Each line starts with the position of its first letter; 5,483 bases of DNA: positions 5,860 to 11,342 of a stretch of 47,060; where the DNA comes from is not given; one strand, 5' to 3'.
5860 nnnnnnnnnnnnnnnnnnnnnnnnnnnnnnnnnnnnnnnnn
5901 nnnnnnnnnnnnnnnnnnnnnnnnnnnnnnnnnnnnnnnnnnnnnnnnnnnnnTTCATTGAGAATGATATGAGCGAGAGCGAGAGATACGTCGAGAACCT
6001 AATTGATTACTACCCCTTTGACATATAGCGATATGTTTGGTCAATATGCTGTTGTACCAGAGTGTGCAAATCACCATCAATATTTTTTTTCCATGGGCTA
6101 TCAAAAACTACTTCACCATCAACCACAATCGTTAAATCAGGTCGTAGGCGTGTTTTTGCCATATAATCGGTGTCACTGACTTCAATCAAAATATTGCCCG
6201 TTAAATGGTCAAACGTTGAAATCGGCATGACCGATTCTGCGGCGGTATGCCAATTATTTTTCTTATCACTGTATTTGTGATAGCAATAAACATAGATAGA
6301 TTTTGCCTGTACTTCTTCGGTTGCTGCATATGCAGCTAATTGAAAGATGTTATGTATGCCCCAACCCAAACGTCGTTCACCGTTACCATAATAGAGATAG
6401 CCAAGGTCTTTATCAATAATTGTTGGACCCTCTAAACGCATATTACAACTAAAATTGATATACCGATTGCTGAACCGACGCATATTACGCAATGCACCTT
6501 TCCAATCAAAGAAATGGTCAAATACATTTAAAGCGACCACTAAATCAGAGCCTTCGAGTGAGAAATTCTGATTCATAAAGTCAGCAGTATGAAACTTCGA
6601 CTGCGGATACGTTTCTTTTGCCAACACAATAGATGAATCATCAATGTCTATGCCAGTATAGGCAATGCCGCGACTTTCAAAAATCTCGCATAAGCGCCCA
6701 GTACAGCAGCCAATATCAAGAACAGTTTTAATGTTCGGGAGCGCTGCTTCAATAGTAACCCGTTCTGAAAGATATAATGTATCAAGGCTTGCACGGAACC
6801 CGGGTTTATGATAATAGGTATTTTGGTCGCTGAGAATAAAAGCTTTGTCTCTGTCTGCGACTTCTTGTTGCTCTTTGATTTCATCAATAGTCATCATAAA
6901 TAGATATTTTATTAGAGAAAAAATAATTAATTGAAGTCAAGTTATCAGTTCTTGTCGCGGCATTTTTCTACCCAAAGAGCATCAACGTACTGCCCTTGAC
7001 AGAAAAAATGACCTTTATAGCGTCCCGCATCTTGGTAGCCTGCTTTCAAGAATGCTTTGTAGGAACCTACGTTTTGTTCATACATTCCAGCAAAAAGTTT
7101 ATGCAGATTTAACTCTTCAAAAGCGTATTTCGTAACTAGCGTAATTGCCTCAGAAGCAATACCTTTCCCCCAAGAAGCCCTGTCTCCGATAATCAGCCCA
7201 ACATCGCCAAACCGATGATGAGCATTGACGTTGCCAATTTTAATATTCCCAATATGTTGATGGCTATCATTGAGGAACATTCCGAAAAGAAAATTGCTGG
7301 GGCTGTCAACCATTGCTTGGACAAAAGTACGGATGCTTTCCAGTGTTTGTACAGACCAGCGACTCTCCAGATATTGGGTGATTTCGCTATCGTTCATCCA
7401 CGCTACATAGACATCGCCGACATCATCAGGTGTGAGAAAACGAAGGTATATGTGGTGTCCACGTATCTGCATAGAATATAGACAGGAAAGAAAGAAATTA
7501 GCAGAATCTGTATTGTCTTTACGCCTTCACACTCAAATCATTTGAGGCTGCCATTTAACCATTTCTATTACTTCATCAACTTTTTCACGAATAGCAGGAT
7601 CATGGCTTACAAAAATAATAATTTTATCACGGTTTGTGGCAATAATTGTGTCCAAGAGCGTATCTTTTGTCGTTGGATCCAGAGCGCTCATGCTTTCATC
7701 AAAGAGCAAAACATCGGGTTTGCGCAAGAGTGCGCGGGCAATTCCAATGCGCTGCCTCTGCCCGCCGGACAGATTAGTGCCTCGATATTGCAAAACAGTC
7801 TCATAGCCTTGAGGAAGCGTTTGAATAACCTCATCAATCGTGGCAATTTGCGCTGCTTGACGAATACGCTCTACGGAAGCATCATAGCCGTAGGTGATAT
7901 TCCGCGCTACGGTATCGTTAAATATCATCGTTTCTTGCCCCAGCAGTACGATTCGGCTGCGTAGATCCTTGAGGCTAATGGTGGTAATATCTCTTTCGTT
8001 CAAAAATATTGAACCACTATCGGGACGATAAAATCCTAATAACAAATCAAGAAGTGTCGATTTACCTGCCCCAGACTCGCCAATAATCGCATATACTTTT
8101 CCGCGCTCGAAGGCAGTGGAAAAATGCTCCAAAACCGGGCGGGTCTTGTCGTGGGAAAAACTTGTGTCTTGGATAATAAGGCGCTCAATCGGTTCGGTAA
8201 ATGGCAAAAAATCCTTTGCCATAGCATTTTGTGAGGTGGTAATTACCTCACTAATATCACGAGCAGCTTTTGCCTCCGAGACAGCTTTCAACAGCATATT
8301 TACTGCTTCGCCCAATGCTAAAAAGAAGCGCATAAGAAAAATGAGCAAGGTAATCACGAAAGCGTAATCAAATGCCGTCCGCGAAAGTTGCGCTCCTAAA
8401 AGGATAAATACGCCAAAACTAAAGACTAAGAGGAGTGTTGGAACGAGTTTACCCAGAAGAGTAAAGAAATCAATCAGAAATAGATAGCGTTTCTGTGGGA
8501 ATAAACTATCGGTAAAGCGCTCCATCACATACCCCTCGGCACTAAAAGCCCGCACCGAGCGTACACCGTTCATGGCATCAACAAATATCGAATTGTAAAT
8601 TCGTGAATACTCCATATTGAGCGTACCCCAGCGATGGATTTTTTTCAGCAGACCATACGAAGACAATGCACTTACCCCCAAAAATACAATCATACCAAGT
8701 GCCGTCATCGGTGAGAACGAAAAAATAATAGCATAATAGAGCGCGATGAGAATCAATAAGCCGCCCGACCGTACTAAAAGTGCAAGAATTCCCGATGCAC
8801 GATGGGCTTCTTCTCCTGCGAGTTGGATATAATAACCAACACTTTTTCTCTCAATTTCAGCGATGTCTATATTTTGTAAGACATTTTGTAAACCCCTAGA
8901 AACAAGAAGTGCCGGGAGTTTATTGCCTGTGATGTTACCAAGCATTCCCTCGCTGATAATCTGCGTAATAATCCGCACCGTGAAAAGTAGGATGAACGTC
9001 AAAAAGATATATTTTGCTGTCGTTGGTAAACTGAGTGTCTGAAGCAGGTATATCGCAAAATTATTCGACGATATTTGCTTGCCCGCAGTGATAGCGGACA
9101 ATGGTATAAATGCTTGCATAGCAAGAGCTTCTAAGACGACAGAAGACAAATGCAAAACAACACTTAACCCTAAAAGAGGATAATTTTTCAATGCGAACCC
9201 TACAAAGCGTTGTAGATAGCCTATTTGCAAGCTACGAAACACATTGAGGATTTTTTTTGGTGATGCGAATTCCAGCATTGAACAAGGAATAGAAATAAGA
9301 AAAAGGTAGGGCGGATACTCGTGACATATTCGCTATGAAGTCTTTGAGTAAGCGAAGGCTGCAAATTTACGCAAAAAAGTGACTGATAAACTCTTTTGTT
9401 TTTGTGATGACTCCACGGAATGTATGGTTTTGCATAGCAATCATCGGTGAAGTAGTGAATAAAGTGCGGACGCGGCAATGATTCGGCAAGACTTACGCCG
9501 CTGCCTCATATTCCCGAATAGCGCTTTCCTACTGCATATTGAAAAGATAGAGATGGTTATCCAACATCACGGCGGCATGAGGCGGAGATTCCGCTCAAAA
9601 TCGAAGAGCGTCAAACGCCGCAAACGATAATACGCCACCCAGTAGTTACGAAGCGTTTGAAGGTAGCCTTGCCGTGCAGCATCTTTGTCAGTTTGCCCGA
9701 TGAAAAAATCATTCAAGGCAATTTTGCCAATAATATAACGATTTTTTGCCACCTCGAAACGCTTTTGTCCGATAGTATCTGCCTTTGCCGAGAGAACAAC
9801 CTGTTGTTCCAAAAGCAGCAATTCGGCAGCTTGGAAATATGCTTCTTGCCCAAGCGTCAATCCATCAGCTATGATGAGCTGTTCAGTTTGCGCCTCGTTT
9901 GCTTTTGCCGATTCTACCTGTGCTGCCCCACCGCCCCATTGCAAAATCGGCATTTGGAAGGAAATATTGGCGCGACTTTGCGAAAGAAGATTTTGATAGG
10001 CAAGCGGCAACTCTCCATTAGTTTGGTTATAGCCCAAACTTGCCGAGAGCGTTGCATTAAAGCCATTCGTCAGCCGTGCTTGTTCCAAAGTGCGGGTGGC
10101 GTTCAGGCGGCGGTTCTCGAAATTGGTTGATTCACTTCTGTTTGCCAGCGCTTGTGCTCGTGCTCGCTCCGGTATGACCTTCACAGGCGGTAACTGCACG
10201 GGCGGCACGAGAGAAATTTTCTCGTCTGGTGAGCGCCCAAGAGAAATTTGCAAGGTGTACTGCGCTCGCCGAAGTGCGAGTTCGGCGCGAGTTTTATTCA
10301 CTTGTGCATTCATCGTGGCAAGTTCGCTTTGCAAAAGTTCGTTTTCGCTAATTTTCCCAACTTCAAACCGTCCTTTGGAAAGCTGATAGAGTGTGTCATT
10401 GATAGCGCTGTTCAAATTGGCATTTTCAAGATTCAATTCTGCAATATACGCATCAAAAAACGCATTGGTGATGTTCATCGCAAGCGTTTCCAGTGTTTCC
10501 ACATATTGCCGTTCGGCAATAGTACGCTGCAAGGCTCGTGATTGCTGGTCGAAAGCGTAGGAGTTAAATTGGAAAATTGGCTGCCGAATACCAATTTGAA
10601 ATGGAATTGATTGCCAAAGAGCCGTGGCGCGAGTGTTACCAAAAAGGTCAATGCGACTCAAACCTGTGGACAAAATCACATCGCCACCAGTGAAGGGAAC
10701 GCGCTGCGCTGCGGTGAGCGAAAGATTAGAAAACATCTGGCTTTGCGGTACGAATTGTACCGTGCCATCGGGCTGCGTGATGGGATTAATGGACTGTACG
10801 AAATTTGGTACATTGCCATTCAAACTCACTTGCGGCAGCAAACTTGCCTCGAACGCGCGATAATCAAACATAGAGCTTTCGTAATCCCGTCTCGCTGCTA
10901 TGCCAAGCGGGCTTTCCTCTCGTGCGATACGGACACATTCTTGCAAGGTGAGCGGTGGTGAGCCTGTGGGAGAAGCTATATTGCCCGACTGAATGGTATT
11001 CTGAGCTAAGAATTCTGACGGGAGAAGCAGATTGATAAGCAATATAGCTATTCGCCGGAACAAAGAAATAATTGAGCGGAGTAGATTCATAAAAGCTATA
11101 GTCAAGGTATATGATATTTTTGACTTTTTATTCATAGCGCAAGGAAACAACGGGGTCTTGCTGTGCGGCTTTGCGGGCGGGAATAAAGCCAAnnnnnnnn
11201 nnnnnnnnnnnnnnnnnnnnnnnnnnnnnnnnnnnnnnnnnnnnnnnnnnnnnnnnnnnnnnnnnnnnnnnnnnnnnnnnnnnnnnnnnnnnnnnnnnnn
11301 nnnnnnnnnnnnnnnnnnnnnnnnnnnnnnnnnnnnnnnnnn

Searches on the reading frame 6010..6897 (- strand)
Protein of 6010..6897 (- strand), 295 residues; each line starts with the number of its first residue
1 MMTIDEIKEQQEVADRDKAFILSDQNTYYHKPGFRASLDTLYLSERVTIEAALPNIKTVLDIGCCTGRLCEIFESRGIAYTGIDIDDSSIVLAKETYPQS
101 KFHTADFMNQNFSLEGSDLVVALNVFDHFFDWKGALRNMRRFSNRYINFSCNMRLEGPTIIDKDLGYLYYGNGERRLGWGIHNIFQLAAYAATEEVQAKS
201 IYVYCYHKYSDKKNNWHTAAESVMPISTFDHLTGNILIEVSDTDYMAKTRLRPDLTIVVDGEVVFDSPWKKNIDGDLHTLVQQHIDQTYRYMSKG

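Call 53: search_protein_families(library=pfam, proteins=[window:6010-6897:-], max_evalue=0.001)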
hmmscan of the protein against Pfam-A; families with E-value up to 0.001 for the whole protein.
window:6010-6897:- (295 aa): 5 families
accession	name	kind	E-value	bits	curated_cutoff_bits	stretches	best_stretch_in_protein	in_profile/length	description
PF08241.18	Methyltransf_11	-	1.5e-13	51.6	21.2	1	60-141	1-85/95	Methyltransferase domain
PF08242.18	Methyltransf_12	-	5.5e-13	49.9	30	1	60-141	1-90/98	Methyltransferase domain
PF13649.12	Methyltransf_25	-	2.9e-12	47.5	27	1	59-142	1-92/97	Methyltransferase domain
PF13489.12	Methyltransf_23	-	9e-12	45.5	27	1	51-142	18-107/164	Methyltransferase domain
PF13847.12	Methyltransf_31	-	2.1e-09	37.7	27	1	57-143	5-101/145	Methyltransferase domain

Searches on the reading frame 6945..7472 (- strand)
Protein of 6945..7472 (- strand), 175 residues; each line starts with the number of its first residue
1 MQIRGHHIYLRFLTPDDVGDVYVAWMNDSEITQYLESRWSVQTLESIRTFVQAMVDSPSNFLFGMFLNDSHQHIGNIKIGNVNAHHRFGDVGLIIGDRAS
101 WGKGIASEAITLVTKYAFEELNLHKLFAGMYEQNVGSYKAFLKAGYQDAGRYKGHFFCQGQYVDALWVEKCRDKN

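Call 53: search_protein_families(library=pfam, proteins=[window:6945-7472:-], max_evalue=0.001)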
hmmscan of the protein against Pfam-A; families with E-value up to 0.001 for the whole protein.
window:6945-7472:- (175 aa): 4 families
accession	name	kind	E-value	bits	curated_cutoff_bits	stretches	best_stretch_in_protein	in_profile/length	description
PF13302.13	Acetyltransf_3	-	3.6e-24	86.5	25.4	1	8-147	2-138/138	Acetyltransferase (GNAT) domain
PF13420.13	Acetyltransf_4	-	2e-14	54.3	24.3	1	11-167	2-155/155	Acetyltransferase (GNAT) domain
PF00583.31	Acetyltransf_1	-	2e-06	28.5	20.7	1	53-146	27-116/116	Acetyltransferase (GNAT) family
PF13523.12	Acetyltransf_8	-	8.5e-05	22.6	27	0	22-150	9-141/145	Acetyltransferase (GNAT) domain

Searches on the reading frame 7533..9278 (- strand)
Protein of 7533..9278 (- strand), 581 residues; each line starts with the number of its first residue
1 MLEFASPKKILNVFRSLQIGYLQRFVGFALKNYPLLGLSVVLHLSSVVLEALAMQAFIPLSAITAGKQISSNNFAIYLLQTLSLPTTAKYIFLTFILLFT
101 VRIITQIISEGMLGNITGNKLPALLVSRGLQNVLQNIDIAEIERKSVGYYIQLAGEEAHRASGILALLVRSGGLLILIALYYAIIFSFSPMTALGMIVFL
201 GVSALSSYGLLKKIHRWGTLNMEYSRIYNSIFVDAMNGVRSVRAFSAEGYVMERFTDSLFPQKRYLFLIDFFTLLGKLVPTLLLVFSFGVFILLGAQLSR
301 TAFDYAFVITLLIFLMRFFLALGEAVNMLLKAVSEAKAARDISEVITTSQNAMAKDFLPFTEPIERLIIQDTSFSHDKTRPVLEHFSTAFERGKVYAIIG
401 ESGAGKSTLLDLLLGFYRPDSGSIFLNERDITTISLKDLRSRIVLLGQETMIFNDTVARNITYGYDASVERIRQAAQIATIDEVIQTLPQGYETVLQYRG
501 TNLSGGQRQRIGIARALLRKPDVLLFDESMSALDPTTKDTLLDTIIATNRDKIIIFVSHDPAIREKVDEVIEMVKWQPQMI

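Call 53: search_protein_families(library=pfam, proteins=[window:7533-9278:-], max_evalue=0.001)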
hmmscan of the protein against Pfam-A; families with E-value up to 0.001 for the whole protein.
window:7533-9278:- (581 aa): 9 families
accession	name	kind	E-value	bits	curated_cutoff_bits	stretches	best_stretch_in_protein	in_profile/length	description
PF00005.33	ABC_tran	-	5.5e-33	114.9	25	1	384-530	2-136/137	ABC transporter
PF13304.12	AAA_21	-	1.1e-07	32.6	27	0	396-470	2-79/304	AAA domain, putative AbiEii toxin, Type IV TA system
PF09818.15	ABC_ATPase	-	2e-07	30.8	23.2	1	479-566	135-221/283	P-loop domain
PF00664.28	ABC_membrane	-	5e-06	26.8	28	1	86-316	38-268/274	ABC transporter transmembrane region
PF02463.25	SMC_N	-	3e-05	24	40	1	394-577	25-215/220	RecF/RecN/SMC N terminal domain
PF13555.12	AAA_29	-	0.00014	22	27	1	390-411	19-40/61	P-loop containing region of AAA domain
PF03193.22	RsgA_GTPase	-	0.00026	21.3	30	0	377-415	91-128/174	RsgA GTPase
PF25199.1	nSTAND_NTPase5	-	0.00027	21.2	34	1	356-460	2-108/145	Novel STAND NTPase 5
PF13401.12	AAA_22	-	0.00094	19.9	27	0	394-453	6-64/130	AAA domain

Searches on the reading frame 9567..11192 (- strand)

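Call 53: search_protein_families(library=pfam, proteins=[window:9567-11192:-], max_evalue=0.001)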
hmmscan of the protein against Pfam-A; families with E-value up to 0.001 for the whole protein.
window:9567-11192:- (541 aa): 1 family
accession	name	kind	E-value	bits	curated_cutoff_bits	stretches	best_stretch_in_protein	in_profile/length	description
PF02321.23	OEP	-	1.4e-27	97.2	22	2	83-319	1-187/187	Outer membrane efflux protein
